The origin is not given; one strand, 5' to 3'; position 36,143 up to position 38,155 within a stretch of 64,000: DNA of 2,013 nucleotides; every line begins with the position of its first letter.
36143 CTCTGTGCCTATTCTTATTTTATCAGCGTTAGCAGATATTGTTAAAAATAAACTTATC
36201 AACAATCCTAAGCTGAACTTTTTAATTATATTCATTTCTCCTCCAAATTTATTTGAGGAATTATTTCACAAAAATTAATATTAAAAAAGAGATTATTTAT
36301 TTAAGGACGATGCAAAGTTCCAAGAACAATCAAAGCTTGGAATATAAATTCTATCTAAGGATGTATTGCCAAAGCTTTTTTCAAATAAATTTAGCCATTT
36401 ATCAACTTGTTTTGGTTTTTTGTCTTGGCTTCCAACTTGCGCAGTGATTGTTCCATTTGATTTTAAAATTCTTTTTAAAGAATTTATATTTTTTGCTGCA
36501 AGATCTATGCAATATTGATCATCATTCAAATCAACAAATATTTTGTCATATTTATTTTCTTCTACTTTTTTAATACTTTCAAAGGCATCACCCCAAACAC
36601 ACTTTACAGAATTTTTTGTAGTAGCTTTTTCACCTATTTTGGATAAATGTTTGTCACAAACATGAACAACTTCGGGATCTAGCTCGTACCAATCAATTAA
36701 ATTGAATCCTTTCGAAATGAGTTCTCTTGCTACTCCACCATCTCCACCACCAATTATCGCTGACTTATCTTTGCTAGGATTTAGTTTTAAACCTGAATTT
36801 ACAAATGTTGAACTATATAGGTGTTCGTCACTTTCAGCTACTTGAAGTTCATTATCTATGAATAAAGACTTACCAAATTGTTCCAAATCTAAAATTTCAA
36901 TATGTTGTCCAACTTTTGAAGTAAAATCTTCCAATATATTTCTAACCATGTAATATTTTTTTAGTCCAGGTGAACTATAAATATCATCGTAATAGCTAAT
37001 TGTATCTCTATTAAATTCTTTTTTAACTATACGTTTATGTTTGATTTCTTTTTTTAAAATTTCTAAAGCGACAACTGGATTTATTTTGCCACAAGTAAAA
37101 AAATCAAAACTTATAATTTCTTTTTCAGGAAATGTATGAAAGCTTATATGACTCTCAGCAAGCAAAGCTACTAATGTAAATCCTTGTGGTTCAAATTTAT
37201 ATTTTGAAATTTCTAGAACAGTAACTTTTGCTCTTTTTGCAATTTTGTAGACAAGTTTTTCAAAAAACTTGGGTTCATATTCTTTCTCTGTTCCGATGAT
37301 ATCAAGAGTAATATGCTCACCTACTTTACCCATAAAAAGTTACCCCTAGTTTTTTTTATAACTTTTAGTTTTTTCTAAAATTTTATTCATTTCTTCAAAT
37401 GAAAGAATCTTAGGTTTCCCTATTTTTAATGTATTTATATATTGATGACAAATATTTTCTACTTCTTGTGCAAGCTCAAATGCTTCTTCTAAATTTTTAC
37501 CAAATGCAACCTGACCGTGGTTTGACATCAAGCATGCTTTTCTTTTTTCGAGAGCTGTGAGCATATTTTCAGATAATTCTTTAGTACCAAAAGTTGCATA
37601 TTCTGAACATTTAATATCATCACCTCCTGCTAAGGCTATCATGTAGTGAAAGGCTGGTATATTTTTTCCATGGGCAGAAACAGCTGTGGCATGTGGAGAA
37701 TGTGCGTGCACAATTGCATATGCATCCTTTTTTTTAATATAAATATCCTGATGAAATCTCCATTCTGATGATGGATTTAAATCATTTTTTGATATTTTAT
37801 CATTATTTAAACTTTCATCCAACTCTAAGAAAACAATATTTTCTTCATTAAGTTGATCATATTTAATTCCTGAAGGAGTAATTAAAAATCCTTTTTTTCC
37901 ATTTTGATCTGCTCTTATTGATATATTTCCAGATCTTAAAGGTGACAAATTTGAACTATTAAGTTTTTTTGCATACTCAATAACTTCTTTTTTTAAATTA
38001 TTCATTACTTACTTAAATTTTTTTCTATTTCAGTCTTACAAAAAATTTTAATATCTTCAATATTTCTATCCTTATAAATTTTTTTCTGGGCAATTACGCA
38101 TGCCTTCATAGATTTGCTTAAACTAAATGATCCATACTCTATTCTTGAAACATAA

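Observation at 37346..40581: MTA-recycling operon with two unassigned inserted genes and an ambiguous third step (MtnB dehydratase or DHAP-shunt aldolase)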

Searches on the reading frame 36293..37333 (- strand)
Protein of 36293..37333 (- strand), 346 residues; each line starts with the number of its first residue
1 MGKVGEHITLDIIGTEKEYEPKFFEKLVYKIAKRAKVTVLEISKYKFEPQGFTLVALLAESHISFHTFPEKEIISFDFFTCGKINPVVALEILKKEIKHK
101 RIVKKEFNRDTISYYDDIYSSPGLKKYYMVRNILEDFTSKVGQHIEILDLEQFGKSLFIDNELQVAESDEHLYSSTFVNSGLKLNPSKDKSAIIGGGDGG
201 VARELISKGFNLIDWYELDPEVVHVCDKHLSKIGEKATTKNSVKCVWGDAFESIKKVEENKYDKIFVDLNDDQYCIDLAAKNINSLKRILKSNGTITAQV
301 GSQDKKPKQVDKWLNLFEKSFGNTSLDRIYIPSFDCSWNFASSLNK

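Call 3: search_protein_families(library=pfam, proteins=[window:36293-37333:-], max_evalue=0.01)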
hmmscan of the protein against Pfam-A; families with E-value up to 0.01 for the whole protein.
window:36293-37333:- (346 aa): 5 families
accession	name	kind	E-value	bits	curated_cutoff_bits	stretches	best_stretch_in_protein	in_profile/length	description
PF02675.21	AdoMet_dc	-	1.2e-26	93.5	25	1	7-109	1-106/107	S-adenosylmethionine decarboxylase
PF01564.23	Spermine_synth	-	6e-20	72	22.9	1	170-338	1-170/186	Spermine/spermidine synthase domain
PF03602.21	Cons_hypoth95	-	5.5e-07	29.9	24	1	196-326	50-178/182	Conserved hypothetical protein 95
PF17284.7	Spermine_synt_N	-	1.2e-05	25.6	22.1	1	119-167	7-53/53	Spermidine synthase tetramerisation domain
PF07992.20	Pyr_redox_2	-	0.0025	17.7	26.1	1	181-274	135-225/291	Pyridine nucleotide-disulphide oxidoreductase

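Call 4: search_protein_families(library=ncbifam, proteins=[window:36293-37333:-], max_evalue=0.01)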
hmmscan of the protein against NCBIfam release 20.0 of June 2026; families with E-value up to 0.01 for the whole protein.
window:36293-37333:- (346 aa): 6 families
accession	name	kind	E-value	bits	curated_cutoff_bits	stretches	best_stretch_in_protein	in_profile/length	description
NF002010.0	PRK00811.1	equivalog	3e-33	115.3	260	1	124-341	16-235/287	polyamine aminopropyltransferase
TIGR03330.1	SAM_DCase_Bsu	equivalog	1.1e-27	96.6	75.65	1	4-109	3-111/112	adenosylmethionine decarboxylase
TIGR00417.1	speE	equivalog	1.6e-25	89.9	249.55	1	125-336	11-222/271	spermidine synthase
NF002956.0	PRK03612.1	equivalog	3.2e-23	81.9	472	1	155-308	267-425/522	polyamine aminopropyltransferase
NF002435.0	PRK01581.1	equivalog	2.5e-09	36.7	537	1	143-341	108-309/374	polyamine aminopropyltransferase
TIGR03331.1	SAM_DCase_Eco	equivalog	1.4e-05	24.6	255.8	1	48-107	97-163/259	adenosylmethionine decarboxylase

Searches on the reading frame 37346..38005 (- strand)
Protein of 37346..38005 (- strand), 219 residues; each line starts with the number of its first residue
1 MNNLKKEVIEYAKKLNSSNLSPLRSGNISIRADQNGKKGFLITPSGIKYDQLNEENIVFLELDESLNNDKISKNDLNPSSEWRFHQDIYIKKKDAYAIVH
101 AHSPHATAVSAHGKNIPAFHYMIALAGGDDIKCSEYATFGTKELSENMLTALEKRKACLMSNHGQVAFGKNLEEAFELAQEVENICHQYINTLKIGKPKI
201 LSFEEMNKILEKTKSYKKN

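Call 3: search_protein_families(library=pfam, proteins=[window:37346-38005:-], max_evalue=0.01)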
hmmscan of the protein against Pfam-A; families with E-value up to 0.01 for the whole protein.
window:37346-38005:- (219 aa): 1 family
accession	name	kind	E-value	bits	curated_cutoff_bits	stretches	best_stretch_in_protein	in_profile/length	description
PF00596.27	Aldolase_II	-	1.9e-51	175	22.2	1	7-190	2-183/183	Class II Aldolase and Adducin N-terminal domain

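Call 4: search_protein_families(library=ncbifam, proteins=[window:37346-38005:-], max_evalue=0.01)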
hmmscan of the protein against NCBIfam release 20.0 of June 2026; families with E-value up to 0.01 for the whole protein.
window:37346-38005:- (219 aa): 31 families (the best 25 are shown)
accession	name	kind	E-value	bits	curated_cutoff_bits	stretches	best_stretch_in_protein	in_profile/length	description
NF005984.0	PRK08087.1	subfamily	3.3e-60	203.5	264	1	2-217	4-210/215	L-fuculose-phosphate aldolase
NF005302.0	PRK06833.1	equivalog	2.6e-59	200.3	264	1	1-218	3-212/214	L-fuculose-phosphate aldolase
TIGR01086.1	fucA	equivalog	6.3e-54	183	400.25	1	3-216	4-208/214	L-fuculose-phosphate aldolase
NF053831.1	RU1PAldHalo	equivalog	9.7e-50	168.9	300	1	4-216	5-206/208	ribulose-1-phosphate aldolase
NF005123.0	PRK06557.1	subfamily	2.4e-38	132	251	1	2-212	10-215/223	L-ribulose-5-phosphate 4-epimerase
NF006413.0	PRK08660.1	equivalog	8.8e-31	107.2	203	1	5-187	3-172/184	aldolase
NF006047.0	PRK08193.1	subfamily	4e-24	85.4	257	1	2-198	3-205/231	L-ribulose-5-phosphate 4-epimerase AraD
NF004527.0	PRK05874.1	equivalog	1e-23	84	308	1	5-188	8-185/218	L-fuculose-phosphate aldolase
NF006208.0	PRK08333.1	equivalog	2.7e-22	79.3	267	1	1-189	2-180/189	aldolase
NF043034.1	OxoTetrPhDc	equivalog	7e-22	78.2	250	1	3-206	4-201/205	3-oxo-tetronate 4-phosphate decarboxylase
TIGR00760.1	araD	equivalog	4.4e-19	68.6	389.1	1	2-212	3-213/228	L-ribulose-5-phosphate 4-epimerase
NF040649.1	FucA_Meth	equivalog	2.4e-18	66.7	250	1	5-186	3-170/179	L-fuculose phosphate aldolase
NF009003.0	PRK12348.1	subfamily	5.3e-18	65.5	331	1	1-189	1-193/228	L-ribulose-5-phosphate 4-epimerase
TIGR03328.1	salvage_mtnB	equivalog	8.9e-18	64.5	137.05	1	9-115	2-101/194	methylthioribulose 1-phosphate dehydratase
NF009625.0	PRK13145.1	equivalog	1.5e-17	63.9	369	1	2-186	6-196/235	L-ribulose-5-phosphate 4-epimerase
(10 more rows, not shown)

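Call 5: search_solved_structures(query=window:37346-38005:-, max_evalue=0.001, show_alignments=3)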
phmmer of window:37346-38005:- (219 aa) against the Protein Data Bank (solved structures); distinct sequences matched with E-value up to 0.001: 37.
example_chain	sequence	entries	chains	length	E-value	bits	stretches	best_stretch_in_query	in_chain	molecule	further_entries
1fua_A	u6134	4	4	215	3.8e-50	173.7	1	2-216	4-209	L-FUCULOSE-1-PHOSPHATE ALDOLASE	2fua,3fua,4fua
1dzu_P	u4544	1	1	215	3.8e-50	173.7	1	2-216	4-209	L-fuculose phosphate aldolase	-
1dzy_P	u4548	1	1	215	3.8e-50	173.7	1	2-216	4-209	L-FUCULOSE-1-PHOSPHATE ALDOLASE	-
1dzx_P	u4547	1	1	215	4.1e-50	173.6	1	2-216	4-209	L-fuculose phosphate aldolase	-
1e47_P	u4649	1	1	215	1e-49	172.3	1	2-216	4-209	L-FUCULOSE 1-PHOSPHATE ALDOLASE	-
1dzz_P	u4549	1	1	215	1.4e-49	171.8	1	2-216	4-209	L-fuculose phosphate aldolase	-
1e46_P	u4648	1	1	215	1.9e-49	171.4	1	2-216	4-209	L-FUCULOSE 1-PHOSPHATE ALDOLASE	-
1e4c_P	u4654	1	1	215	3.7e-49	170.4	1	2-216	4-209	L-FUCULOSE 1-PHOSPHATE ALDOLASE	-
1dzv_P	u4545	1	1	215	3.9e-49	170.4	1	2-216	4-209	L-fuculose phosphate aldolase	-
7x78_A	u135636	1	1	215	4.7e-49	170.1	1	2-216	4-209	L-fuculose phosphate aldolase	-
1dzw_P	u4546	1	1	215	5.1e-49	170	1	2-216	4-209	L-fuculose phosphate aldolase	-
1e4b_P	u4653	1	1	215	7.2e-49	169.5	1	2-216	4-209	L-FUCULOSE 1-PHOSPHATE ALDOLASE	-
1e4a_P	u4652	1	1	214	8.2e-49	169.3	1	2-216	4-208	L-FUCULOSE 1-PHOSPHATE ALDOLASE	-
1e48_P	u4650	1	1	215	1e-48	169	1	2-216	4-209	L-FUCULOSE 1-PHOSPHATE ALDOLASE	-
1e49_P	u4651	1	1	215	1.7e-48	168.3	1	2-216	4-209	L-FUCULOSE 1-PHOSPHATE ALDOLASE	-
6btd_A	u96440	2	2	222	2.4e-40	141.7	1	5-216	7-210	Fuculose phosphate aldolase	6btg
2irp_A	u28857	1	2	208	4.9e-08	36.2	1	6-184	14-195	Putative aldolase class 2 protein aq_1979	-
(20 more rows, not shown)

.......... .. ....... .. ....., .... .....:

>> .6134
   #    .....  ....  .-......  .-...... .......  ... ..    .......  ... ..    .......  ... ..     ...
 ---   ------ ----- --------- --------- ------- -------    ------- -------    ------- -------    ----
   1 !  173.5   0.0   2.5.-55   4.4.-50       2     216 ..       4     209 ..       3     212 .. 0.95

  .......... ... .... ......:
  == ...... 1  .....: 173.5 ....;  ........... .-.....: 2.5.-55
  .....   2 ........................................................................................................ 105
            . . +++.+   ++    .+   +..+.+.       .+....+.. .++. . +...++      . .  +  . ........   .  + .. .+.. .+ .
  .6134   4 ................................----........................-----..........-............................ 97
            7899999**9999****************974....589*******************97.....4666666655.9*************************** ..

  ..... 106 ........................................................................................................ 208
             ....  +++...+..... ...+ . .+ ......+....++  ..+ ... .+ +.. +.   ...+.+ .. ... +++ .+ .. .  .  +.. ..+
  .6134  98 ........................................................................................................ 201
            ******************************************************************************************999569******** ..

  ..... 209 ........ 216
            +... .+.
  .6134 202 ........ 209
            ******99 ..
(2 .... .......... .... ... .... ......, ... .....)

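Call 8: find_homologous_proteins(query=window:37346-38005:-, max_evalue=1e-10)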
Query window:37346-38005:- (219 aa): 7999 proteins with E <= 1e-10 among 8000 candidates; the best 120 are listed.
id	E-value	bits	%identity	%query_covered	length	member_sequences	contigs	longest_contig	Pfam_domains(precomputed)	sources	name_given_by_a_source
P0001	4.4e-134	463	95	100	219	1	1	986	PF00596.28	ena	-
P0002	4.5e-134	463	96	100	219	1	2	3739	PF00596.28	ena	-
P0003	1.2e-131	455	94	100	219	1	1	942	PF00596.28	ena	-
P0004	2.2e-131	454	94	100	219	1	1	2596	PF00596.28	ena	-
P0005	2.8e-131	453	93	100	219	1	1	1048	PF00596.28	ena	-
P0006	1.9e-130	451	94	100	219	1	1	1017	PF00596.28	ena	-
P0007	9.2e-130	448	92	100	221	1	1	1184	PF00596.28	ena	-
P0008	1.6e-129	448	92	100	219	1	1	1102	PF00596.28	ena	-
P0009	3.0e-129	447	92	100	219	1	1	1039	PF00596.28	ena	-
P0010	7.5e-129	445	93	98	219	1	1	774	PF00596.28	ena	-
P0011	2.0e-128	444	91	100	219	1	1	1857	PF00596.28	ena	-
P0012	3.0e-128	443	91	100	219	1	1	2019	PF00596.28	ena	-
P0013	3.1e-128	443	91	100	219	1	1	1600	PF00596.28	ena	-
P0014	5.8e-128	443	90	96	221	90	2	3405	PF00596.28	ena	-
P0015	7.3e-128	442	90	100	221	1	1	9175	PF00596.28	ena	-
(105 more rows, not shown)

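Call 70: find_related_loci(query=window:37346-38005:-, collection=viral_contigs, flank=4000)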
Query window:37346-38005:- (219 aa) in viral_contigs; peptide patterns used: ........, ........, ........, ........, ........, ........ (x = any residue, [..] = any of these).
11 stretches matched a pattern, but none encodes a relative of the query by tblastn (E <= 1e-3).
